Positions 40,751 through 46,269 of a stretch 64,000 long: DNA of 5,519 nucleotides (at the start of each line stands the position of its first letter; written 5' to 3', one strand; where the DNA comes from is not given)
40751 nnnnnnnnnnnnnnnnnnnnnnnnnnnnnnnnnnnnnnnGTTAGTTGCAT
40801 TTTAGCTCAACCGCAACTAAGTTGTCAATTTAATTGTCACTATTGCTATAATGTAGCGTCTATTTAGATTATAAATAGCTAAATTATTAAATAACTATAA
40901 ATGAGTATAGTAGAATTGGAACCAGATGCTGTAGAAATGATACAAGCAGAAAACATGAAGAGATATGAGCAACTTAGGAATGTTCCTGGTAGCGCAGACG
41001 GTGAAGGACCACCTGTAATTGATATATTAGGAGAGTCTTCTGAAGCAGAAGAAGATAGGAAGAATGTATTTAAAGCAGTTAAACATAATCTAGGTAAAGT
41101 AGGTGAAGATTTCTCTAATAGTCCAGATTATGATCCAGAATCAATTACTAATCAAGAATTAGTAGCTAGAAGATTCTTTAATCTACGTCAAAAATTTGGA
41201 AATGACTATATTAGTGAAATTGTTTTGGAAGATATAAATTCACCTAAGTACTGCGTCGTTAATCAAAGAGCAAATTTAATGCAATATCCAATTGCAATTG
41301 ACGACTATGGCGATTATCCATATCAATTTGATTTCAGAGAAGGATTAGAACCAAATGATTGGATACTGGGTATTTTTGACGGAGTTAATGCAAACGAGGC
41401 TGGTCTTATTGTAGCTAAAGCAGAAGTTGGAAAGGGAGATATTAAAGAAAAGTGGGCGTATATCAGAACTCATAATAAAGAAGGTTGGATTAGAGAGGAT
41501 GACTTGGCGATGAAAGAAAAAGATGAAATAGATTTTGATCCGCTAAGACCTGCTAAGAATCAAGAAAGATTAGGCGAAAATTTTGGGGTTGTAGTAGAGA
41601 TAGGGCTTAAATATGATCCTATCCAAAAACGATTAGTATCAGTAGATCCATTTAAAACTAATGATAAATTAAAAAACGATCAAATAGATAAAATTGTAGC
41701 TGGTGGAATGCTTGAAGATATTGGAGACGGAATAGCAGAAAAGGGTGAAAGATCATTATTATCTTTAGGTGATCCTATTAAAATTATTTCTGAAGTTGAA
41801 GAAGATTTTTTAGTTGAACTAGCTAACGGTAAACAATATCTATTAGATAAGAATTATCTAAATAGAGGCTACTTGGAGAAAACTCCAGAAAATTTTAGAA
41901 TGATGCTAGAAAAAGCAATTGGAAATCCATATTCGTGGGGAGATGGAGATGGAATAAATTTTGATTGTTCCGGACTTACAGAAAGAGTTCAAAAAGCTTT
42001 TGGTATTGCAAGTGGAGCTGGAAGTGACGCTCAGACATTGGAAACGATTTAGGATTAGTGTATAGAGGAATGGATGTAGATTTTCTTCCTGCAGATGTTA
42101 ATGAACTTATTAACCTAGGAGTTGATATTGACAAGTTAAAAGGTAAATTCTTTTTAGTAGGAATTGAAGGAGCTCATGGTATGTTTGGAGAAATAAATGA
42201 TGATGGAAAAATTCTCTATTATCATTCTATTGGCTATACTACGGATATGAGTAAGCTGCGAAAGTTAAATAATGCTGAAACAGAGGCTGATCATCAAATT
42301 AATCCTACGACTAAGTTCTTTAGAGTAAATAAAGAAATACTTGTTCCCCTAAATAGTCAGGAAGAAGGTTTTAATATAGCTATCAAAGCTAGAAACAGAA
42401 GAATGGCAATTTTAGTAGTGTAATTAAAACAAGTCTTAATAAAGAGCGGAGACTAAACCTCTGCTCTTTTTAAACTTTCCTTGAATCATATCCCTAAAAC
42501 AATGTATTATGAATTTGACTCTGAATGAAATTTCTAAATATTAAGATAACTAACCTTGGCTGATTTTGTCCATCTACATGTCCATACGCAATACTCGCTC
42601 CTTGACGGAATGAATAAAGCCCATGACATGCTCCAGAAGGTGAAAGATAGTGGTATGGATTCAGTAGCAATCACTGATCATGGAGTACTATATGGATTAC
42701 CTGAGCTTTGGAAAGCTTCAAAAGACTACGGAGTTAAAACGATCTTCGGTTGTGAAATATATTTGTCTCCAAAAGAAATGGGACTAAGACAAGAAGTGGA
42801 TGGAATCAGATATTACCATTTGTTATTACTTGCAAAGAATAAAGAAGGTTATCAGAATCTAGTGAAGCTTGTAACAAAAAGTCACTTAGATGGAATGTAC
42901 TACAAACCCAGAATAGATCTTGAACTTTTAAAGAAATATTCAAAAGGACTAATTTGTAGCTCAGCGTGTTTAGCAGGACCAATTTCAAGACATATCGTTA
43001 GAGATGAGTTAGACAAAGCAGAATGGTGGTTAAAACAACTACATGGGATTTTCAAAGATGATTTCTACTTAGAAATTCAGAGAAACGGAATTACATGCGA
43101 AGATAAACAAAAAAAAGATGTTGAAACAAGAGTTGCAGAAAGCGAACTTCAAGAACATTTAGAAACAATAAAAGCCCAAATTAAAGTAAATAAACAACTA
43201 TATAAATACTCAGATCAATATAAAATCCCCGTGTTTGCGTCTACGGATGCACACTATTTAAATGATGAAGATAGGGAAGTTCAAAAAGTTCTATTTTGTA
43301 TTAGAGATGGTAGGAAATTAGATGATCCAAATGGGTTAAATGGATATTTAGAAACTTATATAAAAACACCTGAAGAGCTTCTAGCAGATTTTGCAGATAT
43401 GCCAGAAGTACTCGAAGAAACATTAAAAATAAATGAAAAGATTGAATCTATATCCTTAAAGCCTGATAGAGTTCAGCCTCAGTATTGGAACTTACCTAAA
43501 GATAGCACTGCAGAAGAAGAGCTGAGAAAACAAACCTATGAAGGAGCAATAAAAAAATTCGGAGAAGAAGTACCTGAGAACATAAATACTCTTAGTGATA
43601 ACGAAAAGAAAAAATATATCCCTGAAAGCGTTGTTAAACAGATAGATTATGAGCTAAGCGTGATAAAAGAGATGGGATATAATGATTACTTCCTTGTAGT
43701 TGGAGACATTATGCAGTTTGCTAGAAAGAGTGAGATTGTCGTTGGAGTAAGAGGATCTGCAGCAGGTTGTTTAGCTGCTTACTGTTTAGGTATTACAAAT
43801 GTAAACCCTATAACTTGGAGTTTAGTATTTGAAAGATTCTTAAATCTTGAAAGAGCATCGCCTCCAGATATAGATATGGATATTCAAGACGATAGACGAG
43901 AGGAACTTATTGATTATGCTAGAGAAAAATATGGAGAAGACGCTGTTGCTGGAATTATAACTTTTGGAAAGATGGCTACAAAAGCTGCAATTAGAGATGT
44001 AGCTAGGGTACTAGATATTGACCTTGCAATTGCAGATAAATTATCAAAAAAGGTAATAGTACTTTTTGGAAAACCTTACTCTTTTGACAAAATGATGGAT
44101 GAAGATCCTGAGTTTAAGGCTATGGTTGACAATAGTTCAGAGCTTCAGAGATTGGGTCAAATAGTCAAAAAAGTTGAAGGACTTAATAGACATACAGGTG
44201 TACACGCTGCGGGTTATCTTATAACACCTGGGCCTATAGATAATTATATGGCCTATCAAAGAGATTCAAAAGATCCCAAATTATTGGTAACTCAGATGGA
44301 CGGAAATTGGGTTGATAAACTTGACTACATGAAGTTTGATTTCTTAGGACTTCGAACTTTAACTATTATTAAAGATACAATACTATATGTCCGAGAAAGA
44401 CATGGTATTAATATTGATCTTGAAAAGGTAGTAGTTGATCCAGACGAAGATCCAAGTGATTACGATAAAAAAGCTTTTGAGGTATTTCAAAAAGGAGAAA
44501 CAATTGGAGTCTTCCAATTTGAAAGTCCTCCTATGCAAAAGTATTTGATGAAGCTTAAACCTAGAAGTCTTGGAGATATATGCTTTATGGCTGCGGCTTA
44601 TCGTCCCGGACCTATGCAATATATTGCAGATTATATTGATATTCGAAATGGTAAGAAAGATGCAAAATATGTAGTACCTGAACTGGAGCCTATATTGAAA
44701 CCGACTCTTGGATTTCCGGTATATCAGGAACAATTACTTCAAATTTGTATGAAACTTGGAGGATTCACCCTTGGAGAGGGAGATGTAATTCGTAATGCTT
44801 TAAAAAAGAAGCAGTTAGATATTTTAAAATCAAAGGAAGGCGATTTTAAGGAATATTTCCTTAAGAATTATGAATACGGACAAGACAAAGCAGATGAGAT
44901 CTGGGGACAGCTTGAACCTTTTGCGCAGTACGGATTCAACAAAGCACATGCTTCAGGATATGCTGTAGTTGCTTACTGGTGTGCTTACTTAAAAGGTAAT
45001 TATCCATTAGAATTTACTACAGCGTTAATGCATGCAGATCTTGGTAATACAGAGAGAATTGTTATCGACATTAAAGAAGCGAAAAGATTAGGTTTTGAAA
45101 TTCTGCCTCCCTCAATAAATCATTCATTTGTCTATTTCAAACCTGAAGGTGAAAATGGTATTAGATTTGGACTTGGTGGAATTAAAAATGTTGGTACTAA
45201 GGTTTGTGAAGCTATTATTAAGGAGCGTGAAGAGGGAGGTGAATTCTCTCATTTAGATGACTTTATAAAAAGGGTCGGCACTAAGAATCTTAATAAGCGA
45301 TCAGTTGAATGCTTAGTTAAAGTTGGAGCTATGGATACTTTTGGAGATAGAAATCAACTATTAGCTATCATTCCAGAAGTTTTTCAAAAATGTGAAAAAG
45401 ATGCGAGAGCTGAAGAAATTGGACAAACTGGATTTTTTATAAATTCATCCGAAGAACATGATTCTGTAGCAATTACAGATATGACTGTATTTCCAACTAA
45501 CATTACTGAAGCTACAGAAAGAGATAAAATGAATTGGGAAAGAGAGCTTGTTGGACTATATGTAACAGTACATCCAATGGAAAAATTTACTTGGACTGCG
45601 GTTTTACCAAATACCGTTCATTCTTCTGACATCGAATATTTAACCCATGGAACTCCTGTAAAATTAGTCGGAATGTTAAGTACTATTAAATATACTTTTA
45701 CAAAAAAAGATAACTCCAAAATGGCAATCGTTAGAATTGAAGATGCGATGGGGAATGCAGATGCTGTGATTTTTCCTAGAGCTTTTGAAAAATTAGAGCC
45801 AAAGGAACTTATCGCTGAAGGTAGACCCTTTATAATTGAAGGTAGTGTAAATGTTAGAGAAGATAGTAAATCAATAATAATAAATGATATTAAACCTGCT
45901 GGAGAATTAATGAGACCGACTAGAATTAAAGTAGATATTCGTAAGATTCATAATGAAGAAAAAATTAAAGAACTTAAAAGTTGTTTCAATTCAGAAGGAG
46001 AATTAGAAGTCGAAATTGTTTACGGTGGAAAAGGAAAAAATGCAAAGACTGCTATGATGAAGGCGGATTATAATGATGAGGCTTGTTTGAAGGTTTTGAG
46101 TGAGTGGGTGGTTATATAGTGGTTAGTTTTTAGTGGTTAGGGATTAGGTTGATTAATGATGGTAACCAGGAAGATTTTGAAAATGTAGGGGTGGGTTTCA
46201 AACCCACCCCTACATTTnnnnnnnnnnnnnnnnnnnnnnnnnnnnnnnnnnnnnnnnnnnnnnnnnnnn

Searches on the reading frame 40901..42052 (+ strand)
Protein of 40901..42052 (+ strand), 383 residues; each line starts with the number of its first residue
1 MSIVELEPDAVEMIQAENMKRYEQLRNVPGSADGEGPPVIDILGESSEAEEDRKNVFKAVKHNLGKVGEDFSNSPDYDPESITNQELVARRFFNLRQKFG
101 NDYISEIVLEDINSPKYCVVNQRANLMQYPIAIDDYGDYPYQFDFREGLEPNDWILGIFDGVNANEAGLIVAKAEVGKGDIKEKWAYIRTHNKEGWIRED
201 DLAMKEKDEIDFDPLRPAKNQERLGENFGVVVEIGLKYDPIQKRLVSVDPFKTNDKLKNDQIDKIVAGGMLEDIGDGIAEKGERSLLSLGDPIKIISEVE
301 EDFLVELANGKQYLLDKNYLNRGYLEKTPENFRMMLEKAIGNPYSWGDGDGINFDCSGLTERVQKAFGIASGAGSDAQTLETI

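Call 36: search_protein_families(library=pfam, proteins=[window:40901-42052:+], max_evalue=0.01)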
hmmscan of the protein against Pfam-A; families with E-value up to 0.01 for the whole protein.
window:40901-42052:+ (383 aa): 1 family
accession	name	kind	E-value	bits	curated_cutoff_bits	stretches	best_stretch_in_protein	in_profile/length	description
PF00877.26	NLPC_P60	-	0.00075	19.9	23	1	341-371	1-31/105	NlpC/P60 family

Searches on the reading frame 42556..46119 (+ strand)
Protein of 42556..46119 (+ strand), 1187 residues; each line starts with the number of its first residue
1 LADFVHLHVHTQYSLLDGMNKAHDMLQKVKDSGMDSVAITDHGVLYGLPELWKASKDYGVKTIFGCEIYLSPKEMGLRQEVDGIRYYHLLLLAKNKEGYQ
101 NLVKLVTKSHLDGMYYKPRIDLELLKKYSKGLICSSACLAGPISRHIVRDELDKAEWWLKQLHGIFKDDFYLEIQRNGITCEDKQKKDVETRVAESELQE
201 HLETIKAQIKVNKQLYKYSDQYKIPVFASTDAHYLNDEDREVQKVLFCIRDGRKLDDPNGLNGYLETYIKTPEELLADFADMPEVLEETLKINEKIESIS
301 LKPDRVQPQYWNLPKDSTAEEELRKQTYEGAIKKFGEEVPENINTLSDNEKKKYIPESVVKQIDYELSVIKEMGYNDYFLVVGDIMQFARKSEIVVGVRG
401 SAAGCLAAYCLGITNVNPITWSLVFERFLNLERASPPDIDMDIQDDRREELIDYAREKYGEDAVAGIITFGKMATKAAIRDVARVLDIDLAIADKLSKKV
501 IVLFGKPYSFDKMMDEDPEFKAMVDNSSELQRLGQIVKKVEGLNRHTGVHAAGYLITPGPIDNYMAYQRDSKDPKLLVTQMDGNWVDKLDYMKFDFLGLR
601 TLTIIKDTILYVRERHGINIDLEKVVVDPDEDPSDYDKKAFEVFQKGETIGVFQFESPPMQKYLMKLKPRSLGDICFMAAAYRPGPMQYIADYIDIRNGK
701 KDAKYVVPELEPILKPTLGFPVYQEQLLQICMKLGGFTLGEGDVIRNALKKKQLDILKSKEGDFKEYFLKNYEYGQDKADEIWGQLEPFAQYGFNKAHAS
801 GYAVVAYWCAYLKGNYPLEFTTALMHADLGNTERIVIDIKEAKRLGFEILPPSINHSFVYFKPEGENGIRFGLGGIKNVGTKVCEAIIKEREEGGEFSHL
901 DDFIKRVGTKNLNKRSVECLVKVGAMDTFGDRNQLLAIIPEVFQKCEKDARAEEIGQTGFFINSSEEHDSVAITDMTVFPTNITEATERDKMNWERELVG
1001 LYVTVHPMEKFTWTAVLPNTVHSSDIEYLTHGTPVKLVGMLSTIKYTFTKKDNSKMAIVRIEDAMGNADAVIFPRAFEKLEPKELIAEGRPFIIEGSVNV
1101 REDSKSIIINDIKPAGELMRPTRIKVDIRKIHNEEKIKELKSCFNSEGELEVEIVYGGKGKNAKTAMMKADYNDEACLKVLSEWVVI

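Call 25: search_protein_families(library=pfam, proteins=[window:42556-46119:+], max_evalue=0.01)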
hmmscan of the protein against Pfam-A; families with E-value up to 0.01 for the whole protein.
window:42556-46119:+ (1187 aa): 5 families
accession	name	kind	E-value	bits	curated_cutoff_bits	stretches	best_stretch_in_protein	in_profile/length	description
PF07733.18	DNA_pol3_alpha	-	7.9e-85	285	23.9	1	322-598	2-260/260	Bacterial DNA polymerase III alpha NTPase domain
PF02811.25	PHP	-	6.2e-54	183.2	26.4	1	6-177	1-164/164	PHP domain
PF17657.6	DNA_pol3_finger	-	1.3e-45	155.2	22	1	601-770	1-164/166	Bacterial DNA polymerase III alpha subunit finger domain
PF14579.12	HHH_6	-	2.3e-28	98.7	25.6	1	846-934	1-89/90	Helix-hairpin-helix motif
PF01336.31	tRNA_anti-codon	-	4.7e-06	26.9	27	1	1035-1114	1-74/75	OB-fold nucleic acid binding domain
